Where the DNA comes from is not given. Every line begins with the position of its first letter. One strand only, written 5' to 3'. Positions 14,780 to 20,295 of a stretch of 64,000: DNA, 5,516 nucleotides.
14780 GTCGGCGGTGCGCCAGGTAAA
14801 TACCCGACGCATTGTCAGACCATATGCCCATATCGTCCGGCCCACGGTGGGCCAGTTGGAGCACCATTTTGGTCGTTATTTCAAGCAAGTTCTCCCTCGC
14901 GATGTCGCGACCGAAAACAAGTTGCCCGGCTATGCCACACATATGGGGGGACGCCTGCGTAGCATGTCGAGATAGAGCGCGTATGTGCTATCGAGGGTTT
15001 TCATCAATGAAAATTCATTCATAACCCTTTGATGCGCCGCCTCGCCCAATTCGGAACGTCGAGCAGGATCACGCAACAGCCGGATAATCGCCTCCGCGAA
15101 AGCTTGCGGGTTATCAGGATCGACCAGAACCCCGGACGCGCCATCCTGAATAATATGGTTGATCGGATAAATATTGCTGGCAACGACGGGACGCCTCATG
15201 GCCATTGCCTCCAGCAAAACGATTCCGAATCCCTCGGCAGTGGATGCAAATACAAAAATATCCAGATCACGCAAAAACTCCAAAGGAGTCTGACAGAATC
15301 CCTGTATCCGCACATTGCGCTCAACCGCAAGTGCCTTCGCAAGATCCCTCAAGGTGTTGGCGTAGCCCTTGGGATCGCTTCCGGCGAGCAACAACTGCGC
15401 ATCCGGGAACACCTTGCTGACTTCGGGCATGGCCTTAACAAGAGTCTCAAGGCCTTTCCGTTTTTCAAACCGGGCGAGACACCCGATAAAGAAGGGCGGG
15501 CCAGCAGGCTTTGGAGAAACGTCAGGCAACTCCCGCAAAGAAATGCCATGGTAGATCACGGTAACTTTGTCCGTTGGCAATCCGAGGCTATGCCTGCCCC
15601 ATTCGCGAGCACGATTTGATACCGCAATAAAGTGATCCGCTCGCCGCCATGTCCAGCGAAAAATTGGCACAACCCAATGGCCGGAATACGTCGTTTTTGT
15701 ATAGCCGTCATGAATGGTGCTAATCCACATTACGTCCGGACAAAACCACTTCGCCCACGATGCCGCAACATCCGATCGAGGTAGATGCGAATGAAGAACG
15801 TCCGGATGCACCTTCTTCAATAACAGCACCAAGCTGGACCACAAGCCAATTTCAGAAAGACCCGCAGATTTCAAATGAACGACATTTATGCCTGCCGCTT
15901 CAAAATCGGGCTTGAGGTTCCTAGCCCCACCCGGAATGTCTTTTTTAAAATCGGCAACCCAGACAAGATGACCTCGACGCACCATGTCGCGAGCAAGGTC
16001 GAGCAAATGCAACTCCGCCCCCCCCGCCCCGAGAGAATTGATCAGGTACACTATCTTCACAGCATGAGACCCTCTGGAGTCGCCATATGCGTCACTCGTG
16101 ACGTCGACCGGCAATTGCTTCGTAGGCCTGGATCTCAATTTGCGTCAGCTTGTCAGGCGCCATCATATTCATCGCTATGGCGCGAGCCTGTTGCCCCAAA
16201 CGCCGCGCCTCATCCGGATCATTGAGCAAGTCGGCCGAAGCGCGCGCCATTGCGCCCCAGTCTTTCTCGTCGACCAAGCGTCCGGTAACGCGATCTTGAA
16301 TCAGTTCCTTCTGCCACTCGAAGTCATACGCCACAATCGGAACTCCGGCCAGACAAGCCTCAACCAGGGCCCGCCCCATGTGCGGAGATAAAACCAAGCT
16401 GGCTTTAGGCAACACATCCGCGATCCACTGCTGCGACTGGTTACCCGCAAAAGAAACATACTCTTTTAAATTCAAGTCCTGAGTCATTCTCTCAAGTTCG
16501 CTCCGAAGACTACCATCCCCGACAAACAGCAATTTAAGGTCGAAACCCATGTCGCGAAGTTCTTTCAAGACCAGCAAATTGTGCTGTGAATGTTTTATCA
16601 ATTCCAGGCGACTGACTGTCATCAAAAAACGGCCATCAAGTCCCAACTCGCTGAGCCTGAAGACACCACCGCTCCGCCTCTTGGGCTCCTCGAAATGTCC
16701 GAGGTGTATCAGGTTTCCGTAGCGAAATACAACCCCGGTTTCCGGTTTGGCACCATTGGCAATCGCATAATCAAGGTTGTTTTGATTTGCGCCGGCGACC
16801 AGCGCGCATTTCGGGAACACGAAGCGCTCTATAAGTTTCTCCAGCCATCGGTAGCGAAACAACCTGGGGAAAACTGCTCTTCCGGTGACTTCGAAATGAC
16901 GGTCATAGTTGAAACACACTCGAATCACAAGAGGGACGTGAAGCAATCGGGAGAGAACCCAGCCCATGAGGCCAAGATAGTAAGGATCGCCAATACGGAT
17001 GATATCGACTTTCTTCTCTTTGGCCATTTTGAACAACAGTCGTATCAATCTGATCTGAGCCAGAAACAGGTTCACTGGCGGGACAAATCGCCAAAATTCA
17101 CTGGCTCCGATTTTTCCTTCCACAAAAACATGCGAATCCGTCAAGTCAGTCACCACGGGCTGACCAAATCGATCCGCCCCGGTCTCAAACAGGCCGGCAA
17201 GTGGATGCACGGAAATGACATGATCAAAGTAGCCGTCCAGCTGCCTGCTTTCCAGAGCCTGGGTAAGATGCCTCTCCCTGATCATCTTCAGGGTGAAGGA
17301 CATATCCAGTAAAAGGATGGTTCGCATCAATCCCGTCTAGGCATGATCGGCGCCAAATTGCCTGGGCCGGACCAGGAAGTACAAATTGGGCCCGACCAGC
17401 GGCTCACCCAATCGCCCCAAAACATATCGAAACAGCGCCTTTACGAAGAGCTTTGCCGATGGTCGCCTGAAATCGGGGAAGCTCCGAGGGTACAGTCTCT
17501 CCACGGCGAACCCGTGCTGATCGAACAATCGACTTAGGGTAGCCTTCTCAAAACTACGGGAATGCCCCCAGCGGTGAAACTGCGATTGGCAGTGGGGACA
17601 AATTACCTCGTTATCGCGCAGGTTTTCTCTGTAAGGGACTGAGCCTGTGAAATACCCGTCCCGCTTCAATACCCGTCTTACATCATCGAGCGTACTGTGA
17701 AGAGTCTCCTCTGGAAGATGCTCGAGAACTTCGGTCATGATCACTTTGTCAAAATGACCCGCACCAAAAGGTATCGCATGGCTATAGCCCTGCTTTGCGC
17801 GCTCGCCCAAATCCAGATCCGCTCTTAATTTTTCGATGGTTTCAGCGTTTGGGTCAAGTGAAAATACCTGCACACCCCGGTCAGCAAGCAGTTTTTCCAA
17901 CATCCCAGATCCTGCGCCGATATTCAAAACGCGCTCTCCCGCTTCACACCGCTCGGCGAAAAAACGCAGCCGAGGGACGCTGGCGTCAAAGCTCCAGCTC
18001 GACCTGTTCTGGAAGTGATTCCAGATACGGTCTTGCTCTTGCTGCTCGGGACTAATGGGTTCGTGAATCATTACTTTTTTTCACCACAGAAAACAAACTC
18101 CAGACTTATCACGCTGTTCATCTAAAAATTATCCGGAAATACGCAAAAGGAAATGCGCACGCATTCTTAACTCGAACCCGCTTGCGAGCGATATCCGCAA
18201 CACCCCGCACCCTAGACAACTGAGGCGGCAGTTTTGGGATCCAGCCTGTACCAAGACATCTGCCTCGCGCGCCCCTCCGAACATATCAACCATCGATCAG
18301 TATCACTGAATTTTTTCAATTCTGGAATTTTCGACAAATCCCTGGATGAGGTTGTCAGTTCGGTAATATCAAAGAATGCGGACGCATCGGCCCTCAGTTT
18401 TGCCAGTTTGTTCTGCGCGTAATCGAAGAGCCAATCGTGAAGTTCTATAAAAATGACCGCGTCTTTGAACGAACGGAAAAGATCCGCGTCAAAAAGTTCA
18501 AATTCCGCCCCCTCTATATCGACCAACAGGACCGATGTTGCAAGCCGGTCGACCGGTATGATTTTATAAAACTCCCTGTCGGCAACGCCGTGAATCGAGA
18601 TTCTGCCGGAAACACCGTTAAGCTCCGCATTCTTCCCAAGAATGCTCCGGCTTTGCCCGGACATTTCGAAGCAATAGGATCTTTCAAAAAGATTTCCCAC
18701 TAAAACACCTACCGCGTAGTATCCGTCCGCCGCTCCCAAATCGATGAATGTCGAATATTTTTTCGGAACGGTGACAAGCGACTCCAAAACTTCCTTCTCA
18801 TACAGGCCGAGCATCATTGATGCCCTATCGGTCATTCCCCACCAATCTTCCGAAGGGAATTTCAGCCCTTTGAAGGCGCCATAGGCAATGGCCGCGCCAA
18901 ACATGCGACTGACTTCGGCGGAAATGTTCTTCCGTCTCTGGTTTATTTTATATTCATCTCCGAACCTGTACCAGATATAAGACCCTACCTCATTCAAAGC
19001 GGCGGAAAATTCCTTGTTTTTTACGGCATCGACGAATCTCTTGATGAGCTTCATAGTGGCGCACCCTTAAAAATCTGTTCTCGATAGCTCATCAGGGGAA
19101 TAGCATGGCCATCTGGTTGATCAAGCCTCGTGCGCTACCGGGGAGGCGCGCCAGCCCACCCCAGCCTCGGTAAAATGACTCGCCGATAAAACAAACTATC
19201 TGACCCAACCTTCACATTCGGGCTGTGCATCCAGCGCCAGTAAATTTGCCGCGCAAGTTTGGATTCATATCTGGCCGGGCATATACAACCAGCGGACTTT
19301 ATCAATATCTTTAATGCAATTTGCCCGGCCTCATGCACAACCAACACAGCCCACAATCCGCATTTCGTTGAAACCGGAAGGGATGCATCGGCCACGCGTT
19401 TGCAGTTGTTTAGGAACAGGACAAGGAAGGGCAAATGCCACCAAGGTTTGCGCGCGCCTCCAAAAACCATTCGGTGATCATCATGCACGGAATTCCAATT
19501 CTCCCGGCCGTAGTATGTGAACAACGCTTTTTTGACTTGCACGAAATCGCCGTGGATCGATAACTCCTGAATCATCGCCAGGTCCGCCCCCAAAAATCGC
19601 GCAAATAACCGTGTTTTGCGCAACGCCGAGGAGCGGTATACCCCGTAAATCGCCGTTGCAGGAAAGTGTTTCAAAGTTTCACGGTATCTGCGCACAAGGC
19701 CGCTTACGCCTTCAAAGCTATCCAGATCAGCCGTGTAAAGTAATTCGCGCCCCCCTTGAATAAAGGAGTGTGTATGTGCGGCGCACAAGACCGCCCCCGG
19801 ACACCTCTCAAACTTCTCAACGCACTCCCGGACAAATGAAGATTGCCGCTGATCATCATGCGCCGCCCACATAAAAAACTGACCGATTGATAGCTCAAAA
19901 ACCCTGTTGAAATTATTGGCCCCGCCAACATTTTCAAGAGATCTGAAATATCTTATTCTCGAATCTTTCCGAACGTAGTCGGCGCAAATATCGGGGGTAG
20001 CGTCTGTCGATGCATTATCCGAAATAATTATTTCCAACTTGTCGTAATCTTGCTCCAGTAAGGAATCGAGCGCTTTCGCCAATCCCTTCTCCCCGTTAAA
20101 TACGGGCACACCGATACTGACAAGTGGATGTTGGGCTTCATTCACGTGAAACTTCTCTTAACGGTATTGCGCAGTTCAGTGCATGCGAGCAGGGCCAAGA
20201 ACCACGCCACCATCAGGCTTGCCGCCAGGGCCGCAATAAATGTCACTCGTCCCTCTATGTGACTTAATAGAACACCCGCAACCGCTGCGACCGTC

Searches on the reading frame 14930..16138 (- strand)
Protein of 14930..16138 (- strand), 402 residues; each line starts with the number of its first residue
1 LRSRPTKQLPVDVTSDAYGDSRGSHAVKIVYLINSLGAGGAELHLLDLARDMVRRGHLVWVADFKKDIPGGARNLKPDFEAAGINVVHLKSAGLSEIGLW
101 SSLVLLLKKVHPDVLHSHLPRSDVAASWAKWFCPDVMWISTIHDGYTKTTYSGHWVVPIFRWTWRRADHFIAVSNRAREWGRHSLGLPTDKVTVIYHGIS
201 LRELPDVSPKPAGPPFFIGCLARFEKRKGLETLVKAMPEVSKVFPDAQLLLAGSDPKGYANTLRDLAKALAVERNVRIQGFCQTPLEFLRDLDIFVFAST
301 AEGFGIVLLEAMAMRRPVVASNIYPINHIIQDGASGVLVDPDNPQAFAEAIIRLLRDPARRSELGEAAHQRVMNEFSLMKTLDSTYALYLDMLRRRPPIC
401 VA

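Call 51: search_protein_families(library=pfam, proteins=[window:14930-16138:-], max_evalue=0.0001)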
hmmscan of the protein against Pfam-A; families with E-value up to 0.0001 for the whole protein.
window:14930-16138:- (402 aa): 7 families
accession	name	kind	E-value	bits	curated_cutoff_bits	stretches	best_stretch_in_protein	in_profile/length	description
PF00534.26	Glycos_transf_1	-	1.3e-39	136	26.4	1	213-370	13-171/172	Glycosyl transferases group 1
PF13692.12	Glyco_trans_1_4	-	2.7e-36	125.4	27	1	218-357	4-142/142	Glycosyl transferases group 1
PF13439.12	Glyco_transf_4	-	5.7e-25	88.7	28.5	1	39-201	2-168/170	Glycosyltransferase Family 4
PF13579.12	Glyco_trans_4_4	-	3e-15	57.4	29.7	1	39-196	1-156/158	Glycosyl transferase 4-like domain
PF20706.3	GT4-conflict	-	1.5e-12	47.6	26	1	165-371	145-371/385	Family 4 Glycosyltransferase in conflict systems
PF13477.12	Glyco_trans_4_2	-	4.6e-05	24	23.4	1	76-174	37-139/139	Glycosyl transferase 4-like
PF13524.12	Glyco_trans_1_2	-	5.6e-05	23.6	25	0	301-380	60-137/144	Glycosyl transferase-like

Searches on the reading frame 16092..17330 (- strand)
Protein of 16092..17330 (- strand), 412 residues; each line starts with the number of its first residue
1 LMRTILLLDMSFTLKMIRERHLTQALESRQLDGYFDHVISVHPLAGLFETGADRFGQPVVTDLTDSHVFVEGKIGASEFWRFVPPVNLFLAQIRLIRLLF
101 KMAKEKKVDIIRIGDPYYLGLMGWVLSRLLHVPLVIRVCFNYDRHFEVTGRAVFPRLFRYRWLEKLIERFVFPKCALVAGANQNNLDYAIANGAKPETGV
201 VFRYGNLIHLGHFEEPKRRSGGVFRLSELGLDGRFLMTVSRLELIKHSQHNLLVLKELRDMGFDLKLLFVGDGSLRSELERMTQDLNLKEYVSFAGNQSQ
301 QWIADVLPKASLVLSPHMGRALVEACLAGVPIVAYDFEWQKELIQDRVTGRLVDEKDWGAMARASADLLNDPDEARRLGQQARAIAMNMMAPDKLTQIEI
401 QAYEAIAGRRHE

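Call 51: search_protein_families(library=pfam, proteins=[window:16092-17330:-], max_evalue=0.0001)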
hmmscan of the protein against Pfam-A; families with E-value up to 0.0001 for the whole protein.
window:16092-17330:- (412 aa): 3 families
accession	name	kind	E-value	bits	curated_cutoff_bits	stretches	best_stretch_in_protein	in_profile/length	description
PF00534.26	Glycos_transf_1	-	1.8e-26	93.1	26.4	1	232-383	14-170/172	Glycosyl transferases group 1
PF13692.12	Glyco_trans_1_4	-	2.6e-18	67.1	27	1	236-371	4-142/142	Glycosyl transferases group 1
PF13579.12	Glyco_trans_4_4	-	4.1e-06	27.6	29.7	0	83-205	47-158/158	Glycosyl transferase 4-like domain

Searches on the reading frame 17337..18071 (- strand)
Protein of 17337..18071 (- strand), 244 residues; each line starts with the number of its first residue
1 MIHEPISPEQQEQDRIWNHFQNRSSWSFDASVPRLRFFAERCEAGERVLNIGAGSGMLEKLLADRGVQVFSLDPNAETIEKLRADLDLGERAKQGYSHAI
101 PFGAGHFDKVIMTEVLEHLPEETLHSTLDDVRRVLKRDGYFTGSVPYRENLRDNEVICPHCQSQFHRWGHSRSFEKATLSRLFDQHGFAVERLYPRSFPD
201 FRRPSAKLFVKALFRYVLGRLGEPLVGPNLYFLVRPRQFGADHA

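Call 51: search_protein_families(library=pfam, proteins=[window:17337-18071:-], max_evalue=0.0001)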
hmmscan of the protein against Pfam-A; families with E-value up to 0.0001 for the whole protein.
window:17337-18071:- (244 aa): 6 families
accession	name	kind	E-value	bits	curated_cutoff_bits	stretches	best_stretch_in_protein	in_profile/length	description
PF13489.12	Methyltransf_23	-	4.1e-21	75.8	27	1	35-191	13-162/164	Methyltransferase domain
PF08241.18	Methyltransf_11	-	3e-14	53.8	21.2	1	49-141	1-93/95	Methyltransferase domain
PF13649.12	Methyltransf_25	-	1.4e-13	51.8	27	1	48-139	1-97/97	Methyltransferase domain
PF08242.18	Methyltransf_12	-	3.2e-10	41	30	1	49-141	1-98/98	Methyltransferase domain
PF13847.12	Methyltransf_31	-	1.4e-08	35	27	1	44-147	3-113/145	Methyltransferase domain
PF02353.26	CMAS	-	6.8e-06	26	27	1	42-142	60-163/273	Mycolic acid cyclopropane synthetase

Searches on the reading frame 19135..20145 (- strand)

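Call 51: search_protein_families(library=pfam, proteins=[window:19135-20145:-], max_evalue=0.0001)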
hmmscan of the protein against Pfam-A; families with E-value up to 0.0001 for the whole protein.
window:19135-20145:- (336 aa): 1 family
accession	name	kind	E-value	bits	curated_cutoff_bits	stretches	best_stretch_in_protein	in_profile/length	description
PF00535.33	Glycos_transf_2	-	1.2e-26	94.1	23.3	1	10-143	1-132/168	Glycosyl transferase family 2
